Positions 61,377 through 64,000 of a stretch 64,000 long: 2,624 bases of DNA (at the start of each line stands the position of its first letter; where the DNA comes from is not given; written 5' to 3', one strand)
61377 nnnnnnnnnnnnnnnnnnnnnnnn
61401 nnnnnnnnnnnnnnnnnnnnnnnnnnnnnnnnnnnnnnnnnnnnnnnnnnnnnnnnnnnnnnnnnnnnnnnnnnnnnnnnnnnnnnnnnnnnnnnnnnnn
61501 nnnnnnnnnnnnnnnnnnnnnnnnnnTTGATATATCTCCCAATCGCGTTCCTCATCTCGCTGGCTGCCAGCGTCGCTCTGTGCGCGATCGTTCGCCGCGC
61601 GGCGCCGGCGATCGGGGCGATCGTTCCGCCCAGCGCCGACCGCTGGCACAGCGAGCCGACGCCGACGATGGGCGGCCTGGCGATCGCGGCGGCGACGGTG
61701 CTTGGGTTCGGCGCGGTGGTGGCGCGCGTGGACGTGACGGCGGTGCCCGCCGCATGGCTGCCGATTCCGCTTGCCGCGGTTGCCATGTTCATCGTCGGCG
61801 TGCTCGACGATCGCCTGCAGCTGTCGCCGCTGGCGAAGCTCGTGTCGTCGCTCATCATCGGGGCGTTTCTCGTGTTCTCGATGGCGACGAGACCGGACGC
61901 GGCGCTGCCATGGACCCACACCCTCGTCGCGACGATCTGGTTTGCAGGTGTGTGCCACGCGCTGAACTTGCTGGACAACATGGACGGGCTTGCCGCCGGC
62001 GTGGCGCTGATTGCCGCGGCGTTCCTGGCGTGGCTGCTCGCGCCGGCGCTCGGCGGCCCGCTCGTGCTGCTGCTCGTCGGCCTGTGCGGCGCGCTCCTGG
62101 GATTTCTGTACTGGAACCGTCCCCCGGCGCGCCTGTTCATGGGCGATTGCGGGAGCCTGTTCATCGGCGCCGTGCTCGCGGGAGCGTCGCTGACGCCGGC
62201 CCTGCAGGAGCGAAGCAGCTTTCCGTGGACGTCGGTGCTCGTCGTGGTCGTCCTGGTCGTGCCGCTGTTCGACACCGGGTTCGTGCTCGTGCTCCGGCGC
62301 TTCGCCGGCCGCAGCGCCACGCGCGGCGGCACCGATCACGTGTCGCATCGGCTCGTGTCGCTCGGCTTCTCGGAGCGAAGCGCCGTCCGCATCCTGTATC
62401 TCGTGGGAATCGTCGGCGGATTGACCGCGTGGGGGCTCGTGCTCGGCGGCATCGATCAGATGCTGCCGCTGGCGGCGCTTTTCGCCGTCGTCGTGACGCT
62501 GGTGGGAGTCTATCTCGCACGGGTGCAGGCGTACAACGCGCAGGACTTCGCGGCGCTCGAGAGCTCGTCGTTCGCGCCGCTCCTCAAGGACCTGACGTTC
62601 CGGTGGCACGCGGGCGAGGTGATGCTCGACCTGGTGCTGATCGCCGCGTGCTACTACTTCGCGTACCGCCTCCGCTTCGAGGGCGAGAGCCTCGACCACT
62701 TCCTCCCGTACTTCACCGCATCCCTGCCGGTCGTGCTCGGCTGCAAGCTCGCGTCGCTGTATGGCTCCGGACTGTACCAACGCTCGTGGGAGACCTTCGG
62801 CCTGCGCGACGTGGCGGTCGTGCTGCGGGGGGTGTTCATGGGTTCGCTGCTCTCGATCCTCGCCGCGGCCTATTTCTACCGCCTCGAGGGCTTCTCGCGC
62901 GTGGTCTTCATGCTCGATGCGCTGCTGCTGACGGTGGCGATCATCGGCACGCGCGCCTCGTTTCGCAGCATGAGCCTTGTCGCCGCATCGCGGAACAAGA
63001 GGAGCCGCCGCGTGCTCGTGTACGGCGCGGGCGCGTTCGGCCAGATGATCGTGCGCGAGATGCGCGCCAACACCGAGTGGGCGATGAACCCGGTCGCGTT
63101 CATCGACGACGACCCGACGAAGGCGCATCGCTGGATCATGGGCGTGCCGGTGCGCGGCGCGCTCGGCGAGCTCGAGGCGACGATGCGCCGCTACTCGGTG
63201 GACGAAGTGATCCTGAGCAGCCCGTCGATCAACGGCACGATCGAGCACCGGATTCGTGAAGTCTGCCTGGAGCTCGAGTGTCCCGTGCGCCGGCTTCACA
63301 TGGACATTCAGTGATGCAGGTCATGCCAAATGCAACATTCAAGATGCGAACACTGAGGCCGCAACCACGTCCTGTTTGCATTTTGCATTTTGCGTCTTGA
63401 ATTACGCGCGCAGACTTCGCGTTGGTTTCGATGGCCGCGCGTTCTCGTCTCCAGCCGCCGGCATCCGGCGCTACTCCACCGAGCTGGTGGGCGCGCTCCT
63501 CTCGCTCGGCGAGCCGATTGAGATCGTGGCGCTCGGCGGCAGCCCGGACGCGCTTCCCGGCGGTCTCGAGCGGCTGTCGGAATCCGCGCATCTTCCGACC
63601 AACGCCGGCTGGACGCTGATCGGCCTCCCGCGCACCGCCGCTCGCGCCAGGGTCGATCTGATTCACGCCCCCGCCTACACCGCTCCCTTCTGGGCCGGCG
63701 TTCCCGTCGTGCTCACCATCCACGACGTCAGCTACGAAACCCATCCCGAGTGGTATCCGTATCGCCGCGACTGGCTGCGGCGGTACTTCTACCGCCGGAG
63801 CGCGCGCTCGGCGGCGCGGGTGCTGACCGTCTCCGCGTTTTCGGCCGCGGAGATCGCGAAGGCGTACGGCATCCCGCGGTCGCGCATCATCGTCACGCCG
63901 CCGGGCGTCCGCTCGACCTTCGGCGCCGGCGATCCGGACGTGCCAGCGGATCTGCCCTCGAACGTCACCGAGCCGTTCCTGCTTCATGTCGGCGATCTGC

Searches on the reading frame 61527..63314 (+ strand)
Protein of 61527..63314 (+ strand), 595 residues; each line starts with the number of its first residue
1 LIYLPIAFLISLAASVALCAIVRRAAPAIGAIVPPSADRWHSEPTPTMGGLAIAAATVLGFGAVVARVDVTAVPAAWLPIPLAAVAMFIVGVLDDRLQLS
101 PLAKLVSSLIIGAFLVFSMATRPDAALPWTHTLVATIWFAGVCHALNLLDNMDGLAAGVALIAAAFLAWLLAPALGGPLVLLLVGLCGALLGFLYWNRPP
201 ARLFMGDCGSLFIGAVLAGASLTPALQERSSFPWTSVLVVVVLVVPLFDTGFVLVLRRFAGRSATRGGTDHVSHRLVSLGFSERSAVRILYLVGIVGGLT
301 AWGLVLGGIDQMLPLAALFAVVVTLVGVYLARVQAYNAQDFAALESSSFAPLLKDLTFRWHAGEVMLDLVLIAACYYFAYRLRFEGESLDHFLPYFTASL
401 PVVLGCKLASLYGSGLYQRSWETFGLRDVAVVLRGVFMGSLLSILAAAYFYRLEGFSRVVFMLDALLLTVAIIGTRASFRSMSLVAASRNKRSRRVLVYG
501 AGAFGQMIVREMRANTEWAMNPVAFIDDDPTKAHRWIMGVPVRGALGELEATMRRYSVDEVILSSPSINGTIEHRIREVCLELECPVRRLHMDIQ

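Call 15: search_protein_families(library=pfam, proteins=[window:61527-63314:+], max_evalue=0.001)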
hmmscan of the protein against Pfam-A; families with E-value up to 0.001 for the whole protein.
window:61527-63314:+ (595 aa): 2 families
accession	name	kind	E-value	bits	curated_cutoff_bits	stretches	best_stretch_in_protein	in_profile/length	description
PF00953.26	Glycos_transf_4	-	1.4e-29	103.6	27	1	80-223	4-158/160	Glycosyl transferase family 4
PF13727.12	CoA_binding_3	-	2.2e-15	57.6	25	1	417-570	6-154/175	CoA-binding domain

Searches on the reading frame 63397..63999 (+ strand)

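Call 15: search_protein_families(library=pfam, proteins=[window:63397-63999:+], max_evalue=0.001)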
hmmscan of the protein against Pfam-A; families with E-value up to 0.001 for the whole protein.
window:63397-63999:+ (201 aa): 2 families
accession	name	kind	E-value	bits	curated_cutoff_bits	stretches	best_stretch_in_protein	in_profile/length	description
PF13439.12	Glyco_transf_4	-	9.6e-22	78.2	28.5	1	22-171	3-166/170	Glycosyltransferase Family 4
PF13579.12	Glyco_trans_4_4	-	9.4e-17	62.2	29.7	1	22-170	2-158/158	Glycosyl transferase 4-like domain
